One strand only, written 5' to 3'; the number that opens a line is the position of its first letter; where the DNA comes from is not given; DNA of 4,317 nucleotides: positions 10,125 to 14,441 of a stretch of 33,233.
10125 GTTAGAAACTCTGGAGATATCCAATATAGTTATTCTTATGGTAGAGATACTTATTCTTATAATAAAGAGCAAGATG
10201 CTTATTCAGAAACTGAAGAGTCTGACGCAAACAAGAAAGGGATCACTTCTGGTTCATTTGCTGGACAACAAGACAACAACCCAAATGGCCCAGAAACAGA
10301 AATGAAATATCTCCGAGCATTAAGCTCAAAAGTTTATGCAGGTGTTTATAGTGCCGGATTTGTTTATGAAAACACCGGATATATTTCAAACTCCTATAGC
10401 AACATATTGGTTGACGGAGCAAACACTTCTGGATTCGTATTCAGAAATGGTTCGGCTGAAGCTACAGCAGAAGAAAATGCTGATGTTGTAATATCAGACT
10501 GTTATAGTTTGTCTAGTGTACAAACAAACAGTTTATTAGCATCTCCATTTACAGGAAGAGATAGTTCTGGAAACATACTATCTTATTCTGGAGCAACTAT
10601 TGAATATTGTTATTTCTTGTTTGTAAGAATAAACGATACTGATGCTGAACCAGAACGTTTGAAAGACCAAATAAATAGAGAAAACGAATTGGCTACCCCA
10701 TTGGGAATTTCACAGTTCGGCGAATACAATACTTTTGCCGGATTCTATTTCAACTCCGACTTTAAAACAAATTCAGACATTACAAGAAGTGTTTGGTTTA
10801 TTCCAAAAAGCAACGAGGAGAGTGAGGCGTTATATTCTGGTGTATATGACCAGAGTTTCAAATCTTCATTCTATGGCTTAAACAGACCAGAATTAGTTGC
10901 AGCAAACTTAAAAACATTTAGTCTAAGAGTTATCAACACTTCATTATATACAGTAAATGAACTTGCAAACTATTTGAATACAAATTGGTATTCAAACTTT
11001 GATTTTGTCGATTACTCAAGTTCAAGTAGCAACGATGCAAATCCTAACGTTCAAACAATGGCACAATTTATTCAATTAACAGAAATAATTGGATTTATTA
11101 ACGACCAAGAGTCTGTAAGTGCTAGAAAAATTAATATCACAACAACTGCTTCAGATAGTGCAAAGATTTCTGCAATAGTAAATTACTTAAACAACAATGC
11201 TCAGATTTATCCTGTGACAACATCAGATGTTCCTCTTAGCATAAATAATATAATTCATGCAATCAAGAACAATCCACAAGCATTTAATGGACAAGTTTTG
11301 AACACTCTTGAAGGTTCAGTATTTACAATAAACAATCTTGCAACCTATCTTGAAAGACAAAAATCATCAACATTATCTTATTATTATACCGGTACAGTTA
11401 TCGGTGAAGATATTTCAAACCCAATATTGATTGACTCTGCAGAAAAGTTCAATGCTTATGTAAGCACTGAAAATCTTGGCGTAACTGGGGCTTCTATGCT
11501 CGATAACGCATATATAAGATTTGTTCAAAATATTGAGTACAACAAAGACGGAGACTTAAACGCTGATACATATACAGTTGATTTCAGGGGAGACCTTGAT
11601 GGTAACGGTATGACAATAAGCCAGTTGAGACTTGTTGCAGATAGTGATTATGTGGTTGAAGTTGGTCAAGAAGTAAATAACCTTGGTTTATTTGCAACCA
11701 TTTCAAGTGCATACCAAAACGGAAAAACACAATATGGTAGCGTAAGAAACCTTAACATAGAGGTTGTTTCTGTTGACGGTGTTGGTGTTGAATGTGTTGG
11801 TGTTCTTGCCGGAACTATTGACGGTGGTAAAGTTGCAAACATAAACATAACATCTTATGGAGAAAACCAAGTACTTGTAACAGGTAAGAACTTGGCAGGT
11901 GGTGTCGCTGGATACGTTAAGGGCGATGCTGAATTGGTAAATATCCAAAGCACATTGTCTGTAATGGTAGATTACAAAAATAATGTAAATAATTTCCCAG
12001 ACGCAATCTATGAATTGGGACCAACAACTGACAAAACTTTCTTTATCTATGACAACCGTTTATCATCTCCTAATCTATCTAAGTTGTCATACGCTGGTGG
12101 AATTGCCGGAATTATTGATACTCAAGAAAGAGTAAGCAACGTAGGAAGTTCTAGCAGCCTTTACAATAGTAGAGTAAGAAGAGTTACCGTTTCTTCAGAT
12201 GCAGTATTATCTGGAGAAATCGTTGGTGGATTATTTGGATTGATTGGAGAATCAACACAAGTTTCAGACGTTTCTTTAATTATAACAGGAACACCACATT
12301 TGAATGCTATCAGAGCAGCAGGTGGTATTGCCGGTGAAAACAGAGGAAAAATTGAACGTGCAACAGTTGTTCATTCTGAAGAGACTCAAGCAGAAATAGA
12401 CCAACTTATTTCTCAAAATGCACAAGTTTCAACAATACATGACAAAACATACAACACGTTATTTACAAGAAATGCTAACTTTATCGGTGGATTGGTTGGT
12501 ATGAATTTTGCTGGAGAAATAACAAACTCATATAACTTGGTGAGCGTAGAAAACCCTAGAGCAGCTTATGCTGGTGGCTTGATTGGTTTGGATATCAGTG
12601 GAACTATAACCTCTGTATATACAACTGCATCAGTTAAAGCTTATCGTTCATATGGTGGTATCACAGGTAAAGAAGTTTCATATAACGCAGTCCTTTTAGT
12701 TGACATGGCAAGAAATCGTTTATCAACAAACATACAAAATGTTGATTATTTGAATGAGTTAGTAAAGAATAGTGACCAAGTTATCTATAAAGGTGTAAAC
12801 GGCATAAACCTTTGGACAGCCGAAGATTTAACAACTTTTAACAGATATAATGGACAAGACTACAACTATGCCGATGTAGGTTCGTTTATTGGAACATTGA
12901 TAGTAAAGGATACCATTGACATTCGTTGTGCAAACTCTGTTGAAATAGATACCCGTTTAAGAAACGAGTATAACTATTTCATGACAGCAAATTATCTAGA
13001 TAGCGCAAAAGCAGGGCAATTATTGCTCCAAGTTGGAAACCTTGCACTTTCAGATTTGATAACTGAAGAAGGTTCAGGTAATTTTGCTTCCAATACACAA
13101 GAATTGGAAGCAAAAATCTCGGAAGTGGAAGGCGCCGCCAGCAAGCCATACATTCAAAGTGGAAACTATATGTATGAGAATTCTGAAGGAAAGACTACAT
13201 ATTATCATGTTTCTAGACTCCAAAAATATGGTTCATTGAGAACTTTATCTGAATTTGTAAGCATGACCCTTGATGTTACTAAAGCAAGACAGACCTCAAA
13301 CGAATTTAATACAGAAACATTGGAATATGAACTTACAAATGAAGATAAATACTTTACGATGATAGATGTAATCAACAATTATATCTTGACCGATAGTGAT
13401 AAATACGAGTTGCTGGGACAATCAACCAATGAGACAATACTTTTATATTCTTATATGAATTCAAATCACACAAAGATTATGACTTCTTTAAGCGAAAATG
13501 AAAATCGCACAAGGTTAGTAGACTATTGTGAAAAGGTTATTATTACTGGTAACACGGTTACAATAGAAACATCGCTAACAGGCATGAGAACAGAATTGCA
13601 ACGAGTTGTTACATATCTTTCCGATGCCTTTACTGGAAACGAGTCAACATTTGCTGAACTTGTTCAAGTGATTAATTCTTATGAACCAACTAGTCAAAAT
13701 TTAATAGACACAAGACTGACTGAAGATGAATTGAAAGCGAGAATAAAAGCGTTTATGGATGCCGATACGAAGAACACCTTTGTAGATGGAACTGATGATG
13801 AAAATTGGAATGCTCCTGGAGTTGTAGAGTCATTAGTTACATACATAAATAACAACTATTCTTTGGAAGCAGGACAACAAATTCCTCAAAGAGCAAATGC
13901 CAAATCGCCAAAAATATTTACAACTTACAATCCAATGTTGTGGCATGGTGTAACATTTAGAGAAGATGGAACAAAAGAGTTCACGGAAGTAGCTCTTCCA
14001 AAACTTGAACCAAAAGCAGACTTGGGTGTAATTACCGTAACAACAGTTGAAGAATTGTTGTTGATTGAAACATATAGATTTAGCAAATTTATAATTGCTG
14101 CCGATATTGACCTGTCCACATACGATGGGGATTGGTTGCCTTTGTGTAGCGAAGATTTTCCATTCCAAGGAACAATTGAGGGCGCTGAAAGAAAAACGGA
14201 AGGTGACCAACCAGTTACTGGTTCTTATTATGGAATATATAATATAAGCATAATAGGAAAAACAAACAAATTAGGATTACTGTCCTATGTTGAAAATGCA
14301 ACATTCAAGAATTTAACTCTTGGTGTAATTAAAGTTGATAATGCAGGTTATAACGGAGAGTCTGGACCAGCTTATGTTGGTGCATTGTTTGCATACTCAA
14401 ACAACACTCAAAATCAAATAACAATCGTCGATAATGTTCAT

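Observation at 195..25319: Monocistronic 25.1-kb gene encoding an 8,374-aa lipid-anchored surface protein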

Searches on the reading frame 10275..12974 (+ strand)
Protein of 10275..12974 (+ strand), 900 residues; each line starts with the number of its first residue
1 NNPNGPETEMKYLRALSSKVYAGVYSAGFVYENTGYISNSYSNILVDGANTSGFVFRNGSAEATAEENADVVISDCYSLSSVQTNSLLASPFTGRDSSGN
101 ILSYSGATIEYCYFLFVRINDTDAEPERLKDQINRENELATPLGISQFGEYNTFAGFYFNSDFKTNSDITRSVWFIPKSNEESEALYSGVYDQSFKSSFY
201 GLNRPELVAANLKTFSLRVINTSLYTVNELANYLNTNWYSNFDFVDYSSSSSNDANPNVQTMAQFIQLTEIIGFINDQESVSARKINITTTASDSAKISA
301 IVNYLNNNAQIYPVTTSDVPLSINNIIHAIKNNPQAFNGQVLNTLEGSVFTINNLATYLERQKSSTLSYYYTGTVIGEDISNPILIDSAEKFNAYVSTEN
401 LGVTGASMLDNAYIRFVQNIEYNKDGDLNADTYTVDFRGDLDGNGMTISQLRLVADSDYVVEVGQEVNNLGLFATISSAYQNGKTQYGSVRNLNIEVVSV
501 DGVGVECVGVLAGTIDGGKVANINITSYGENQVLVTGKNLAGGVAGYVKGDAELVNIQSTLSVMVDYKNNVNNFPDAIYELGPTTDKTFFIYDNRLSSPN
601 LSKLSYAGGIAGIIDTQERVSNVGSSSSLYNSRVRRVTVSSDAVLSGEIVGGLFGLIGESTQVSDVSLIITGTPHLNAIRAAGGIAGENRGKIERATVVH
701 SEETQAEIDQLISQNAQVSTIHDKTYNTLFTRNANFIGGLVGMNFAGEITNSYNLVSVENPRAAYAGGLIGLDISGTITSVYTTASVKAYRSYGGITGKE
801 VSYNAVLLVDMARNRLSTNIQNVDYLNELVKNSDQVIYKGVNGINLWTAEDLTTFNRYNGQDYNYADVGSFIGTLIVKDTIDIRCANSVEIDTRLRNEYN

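Call 10: search_protein_families(library=pfam, proteins=[window:10275-12974:+], max_evalue=1)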
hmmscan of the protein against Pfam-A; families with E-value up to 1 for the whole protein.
window:10275-12974:+ (900 aa): 2 families
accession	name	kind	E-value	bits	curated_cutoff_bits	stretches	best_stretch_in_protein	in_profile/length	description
PF17127.10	DUF5106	-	0.0098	16.7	28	1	214-276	17-77/151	Domain of unknown function (DUF5106)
PF17957.7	Big_7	-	0.24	12.5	24.1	1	277-318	10-51/70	Bacterial Ig domain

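Call 17: search_protein_families(library=ncbifam, proteins=[window:10275-12974:+], max_evalue=0.1)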
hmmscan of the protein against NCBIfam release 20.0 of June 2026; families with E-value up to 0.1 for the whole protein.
window:10275-12974:+ (900 aa): 0 families

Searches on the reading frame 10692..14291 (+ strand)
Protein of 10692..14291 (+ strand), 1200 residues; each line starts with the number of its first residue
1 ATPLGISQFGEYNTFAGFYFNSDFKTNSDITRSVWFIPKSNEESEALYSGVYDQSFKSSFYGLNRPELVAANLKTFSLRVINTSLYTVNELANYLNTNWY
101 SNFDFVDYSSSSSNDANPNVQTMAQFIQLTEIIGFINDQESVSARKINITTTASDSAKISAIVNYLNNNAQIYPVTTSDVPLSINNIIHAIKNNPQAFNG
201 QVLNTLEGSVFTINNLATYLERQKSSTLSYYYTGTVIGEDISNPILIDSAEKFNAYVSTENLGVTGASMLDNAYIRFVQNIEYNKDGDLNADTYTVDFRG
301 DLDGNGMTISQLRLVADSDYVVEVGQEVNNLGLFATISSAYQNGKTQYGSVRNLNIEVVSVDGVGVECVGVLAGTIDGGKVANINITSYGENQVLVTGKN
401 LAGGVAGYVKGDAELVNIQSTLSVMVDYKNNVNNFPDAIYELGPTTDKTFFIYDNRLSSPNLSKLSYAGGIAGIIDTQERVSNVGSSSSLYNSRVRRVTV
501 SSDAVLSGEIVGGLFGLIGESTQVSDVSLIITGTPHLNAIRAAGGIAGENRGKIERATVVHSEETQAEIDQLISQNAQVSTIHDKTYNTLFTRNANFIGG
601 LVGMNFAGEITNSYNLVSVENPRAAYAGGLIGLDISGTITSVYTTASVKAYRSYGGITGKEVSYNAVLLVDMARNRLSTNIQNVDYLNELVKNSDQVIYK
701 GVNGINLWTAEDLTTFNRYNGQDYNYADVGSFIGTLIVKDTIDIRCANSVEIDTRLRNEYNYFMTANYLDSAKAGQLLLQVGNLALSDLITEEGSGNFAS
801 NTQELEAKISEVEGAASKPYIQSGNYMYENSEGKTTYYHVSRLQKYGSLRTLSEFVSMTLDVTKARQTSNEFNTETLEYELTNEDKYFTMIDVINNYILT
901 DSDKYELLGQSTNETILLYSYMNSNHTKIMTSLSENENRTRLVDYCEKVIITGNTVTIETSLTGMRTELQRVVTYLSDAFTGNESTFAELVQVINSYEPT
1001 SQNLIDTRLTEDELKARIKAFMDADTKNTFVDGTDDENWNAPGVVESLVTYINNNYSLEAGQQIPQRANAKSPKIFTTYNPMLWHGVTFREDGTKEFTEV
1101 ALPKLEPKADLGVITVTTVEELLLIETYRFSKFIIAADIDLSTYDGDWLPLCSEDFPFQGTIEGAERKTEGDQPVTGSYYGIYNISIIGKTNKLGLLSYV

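Call 47: search_protein_representatives(protein=window:10692-14291:+)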
Query: 1200 residues. Proteins with E-value up to 0.001 (for the whole library): 618; up to 1e-10: 124; up to 1e-30: 22. The best 150 are listed.
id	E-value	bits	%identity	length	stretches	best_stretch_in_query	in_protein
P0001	1.9e-102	360.4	41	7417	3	225-866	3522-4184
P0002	5.4e-102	358.9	38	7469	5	224-764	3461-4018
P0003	1.4e-101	357.4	39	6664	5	225-858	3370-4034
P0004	2.4e-96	340.1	41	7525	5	226-736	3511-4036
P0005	2.4e-93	330.2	36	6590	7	229-857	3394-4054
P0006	5.8e-92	325.6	40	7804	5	229-794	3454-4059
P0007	1.4e-90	321.0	47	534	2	225-622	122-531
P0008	5.7e-87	309.1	38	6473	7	223-865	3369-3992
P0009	1.2e-75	271.6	35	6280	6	235-869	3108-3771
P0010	1.1e-71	258.5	33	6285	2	3-857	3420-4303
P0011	5.7e-65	236.3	35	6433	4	238-884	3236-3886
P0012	2.5e-64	234.1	33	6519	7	274-764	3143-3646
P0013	2.4e-60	221.0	37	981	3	315-663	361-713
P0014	6.5e-56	206.3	34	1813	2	343-749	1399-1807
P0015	1.2e-55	205.4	38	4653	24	596-660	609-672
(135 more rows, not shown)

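Call 54: find_encoding_contigs(protein=P0004, flank=10000, max_places=3)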
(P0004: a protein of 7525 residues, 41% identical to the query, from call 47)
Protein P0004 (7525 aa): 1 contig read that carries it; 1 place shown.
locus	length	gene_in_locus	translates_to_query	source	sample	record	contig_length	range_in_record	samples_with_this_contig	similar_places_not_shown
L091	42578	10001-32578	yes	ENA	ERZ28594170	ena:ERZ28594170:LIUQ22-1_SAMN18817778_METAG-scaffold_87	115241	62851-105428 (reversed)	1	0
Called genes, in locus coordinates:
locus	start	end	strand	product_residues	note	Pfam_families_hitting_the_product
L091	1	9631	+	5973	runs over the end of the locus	-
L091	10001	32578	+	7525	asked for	PF09479:Flg_new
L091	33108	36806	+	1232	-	PF04563:RNA_pol_Rpb2_1, PF04561:RNA_pol_Rpb2_2, PF04565:RNA_pol_Rpb2_3, PF10385:RNA_pol_Rpb2_45, PF00562:RNA_pol_Rpb2_6, PF04560:RNA_pol_Rpb2_7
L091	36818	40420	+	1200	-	PF04997:RNA_pol_Rpb1_1, PF00623:RNA_pol_Rpb1_2, PF04983:RNA_pol_Rpb1_3, PF05000:RNA_pol_Rpb1_4, PF04998:RNA_pol_Rpb1_5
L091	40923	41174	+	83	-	-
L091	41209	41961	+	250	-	-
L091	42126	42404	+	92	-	PF15970:HicB-like_2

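Call 55: find_encoding_contigs(protein=P0001, flank=10000, max_places=2)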
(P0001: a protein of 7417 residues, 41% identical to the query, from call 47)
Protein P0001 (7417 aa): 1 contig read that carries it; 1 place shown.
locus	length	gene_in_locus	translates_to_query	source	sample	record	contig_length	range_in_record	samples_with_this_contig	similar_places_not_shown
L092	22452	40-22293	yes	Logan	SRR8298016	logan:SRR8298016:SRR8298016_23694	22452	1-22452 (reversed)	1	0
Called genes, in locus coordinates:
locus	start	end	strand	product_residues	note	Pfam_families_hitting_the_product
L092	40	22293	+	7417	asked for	PF09479:Flg_new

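Call 56: find_encoding_contigs(protein=P0003, flank=10000, max_places=2)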
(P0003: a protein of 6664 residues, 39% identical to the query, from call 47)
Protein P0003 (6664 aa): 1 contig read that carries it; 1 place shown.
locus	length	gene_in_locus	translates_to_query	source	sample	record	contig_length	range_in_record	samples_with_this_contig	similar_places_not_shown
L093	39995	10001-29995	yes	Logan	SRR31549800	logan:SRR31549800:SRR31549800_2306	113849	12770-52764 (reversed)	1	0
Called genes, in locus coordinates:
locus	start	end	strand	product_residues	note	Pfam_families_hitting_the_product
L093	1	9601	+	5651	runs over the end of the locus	-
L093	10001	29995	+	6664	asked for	-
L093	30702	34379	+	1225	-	PF04563:RNA_pol_Rpb2_1, PF04561:RNA_pol_Rpb2_2, PF04565:RNA_pol_Rpb2_3, PF10385:RNA_pol_Rpb2_45, PF00562:RNA_pol_Rpb2_6, PF04560:RNA_pol_Rpb2_7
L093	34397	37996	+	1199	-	PF04997:RNA_pol_Rpb1_1, PF00623:RNA_pol_Rpb1_2, PF04983:RNA_pol_Rpb1_3, PF05000:RNA_pol_Rpb1_4, PF04998:RNA_pol_Rpb1_5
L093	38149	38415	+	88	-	PF15919:HicB_lk_antitox (weak), PF15970:HicB-like_2 (weak)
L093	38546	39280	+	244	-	-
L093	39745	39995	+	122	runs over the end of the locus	PF00164:Ribosom_S12_S23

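Call 57: find_encoding_contigs(protein=P0008, flank=10000, max_places=2)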
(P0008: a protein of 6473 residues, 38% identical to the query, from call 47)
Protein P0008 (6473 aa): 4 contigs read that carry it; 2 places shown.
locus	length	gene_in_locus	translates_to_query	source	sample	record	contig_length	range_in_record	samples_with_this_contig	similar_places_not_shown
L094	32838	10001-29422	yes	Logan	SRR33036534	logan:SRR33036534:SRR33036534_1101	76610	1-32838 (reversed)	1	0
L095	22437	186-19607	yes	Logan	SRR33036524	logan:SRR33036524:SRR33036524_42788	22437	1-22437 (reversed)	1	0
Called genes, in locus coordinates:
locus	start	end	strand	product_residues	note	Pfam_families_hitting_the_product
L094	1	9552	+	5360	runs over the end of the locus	-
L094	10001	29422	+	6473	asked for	-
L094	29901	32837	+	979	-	?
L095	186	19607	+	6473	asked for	-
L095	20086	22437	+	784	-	?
